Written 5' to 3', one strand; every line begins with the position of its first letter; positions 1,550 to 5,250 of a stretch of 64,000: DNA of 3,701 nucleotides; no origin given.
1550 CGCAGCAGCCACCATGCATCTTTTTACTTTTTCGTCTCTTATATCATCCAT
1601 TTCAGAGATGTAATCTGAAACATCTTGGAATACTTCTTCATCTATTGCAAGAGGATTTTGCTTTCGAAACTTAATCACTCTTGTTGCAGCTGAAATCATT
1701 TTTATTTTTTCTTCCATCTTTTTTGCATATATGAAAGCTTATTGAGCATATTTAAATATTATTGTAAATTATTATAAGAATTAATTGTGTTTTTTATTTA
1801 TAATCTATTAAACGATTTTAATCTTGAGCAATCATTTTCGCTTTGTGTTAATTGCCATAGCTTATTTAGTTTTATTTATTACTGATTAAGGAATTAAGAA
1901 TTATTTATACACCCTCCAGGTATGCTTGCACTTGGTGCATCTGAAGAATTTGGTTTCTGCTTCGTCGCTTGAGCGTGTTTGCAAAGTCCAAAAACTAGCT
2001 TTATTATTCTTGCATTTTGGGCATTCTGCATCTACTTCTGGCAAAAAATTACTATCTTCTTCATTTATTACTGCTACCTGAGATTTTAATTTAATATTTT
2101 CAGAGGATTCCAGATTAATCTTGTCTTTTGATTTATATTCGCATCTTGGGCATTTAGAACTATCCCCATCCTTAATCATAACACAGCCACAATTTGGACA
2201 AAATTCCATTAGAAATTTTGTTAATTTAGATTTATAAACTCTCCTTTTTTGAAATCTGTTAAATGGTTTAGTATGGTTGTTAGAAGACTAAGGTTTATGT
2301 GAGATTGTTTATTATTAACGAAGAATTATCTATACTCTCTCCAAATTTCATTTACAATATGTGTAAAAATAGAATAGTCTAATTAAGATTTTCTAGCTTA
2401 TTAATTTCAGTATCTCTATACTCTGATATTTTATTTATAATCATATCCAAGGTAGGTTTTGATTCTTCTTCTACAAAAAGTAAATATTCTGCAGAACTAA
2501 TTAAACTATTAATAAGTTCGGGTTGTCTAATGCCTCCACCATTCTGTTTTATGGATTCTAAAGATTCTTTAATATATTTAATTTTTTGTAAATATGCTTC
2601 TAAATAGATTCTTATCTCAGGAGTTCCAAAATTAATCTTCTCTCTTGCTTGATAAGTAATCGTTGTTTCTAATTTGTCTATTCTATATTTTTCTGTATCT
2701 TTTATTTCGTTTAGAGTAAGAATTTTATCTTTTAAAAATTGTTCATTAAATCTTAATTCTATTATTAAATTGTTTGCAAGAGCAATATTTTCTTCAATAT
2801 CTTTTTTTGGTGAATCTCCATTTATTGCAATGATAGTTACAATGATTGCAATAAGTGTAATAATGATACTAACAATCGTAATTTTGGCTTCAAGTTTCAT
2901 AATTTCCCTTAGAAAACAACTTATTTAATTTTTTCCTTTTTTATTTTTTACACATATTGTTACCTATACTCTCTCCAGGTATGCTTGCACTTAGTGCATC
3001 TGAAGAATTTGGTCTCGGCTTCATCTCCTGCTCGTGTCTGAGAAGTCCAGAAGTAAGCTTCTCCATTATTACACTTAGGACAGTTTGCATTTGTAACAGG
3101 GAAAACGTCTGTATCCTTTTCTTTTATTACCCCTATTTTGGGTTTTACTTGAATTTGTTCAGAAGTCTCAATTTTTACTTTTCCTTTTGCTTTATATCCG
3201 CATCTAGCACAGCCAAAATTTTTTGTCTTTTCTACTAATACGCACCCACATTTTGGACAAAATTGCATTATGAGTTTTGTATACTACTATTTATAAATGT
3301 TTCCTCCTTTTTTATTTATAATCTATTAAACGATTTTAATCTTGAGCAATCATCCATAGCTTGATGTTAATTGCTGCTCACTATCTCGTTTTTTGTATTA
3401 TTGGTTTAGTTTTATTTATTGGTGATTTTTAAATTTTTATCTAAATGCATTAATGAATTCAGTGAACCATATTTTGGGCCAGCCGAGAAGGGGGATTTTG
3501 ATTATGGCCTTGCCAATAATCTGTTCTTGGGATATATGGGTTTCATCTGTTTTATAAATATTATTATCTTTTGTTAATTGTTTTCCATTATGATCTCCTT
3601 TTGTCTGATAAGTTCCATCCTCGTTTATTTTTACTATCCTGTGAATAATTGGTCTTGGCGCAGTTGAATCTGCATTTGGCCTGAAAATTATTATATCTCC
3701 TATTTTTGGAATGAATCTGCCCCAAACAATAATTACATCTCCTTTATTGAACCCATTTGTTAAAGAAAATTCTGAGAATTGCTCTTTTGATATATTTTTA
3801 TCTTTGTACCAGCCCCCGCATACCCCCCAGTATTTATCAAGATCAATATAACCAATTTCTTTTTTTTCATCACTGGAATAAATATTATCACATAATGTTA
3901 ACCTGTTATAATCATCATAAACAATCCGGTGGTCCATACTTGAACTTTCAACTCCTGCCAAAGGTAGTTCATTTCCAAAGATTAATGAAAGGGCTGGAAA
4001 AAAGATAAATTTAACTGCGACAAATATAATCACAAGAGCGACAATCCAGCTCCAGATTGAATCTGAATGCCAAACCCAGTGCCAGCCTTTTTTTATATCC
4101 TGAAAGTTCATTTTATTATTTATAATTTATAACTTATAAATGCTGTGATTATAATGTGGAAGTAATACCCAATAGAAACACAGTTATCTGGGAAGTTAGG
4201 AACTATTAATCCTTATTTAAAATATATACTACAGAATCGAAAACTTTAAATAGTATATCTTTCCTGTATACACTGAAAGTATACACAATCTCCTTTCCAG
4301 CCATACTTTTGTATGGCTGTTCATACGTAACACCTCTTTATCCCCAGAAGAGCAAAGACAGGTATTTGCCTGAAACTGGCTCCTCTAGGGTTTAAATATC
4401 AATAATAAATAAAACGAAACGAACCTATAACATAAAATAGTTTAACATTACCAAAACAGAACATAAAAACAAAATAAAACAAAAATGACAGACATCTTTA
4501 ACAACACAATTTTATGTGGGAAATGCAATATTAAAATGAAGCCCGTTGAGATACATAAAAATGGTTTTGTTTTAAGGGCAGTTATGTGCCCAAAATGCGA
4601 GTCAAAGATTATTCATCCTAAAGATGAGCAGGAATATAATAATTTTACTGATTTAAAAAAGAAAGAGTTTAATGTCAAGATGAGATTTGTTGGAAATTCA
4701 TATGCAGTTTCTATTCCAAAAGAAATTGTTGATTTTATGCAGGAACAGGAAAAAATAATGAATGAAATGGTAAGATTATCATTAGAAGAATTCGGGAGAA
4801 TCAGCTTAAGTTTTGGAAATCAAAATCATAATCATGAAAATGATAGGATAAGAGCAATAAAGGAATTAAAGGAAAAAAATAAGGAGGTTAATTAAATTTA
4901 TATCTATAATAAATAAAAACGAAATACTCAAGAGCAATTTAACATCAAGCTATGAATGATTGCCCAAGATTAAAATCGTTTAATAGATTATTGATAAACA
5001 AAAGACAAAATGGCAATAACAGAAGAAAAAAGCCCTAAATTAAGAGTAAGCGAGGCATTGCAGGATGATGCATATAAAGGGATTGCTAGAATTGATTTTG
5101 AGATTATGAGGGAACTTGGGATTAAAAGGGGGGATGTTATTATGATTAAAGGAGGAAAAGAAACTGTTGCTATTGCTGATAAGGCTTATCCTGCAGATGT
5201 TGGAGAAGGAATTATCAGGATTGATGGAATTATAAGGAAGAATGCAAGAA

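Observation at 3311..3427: Recurrent 80-120 bp intergenic cassette with conserved arms and a variable, self-complementary core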

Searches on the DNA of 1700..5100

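Call 21: search_rna_families(source=window, start=1700, end=5100, threshold=evalue, max_evalue=5)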
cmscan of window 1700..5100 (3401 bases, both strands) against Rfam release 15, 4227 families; matches with E-value up to 5: 0.
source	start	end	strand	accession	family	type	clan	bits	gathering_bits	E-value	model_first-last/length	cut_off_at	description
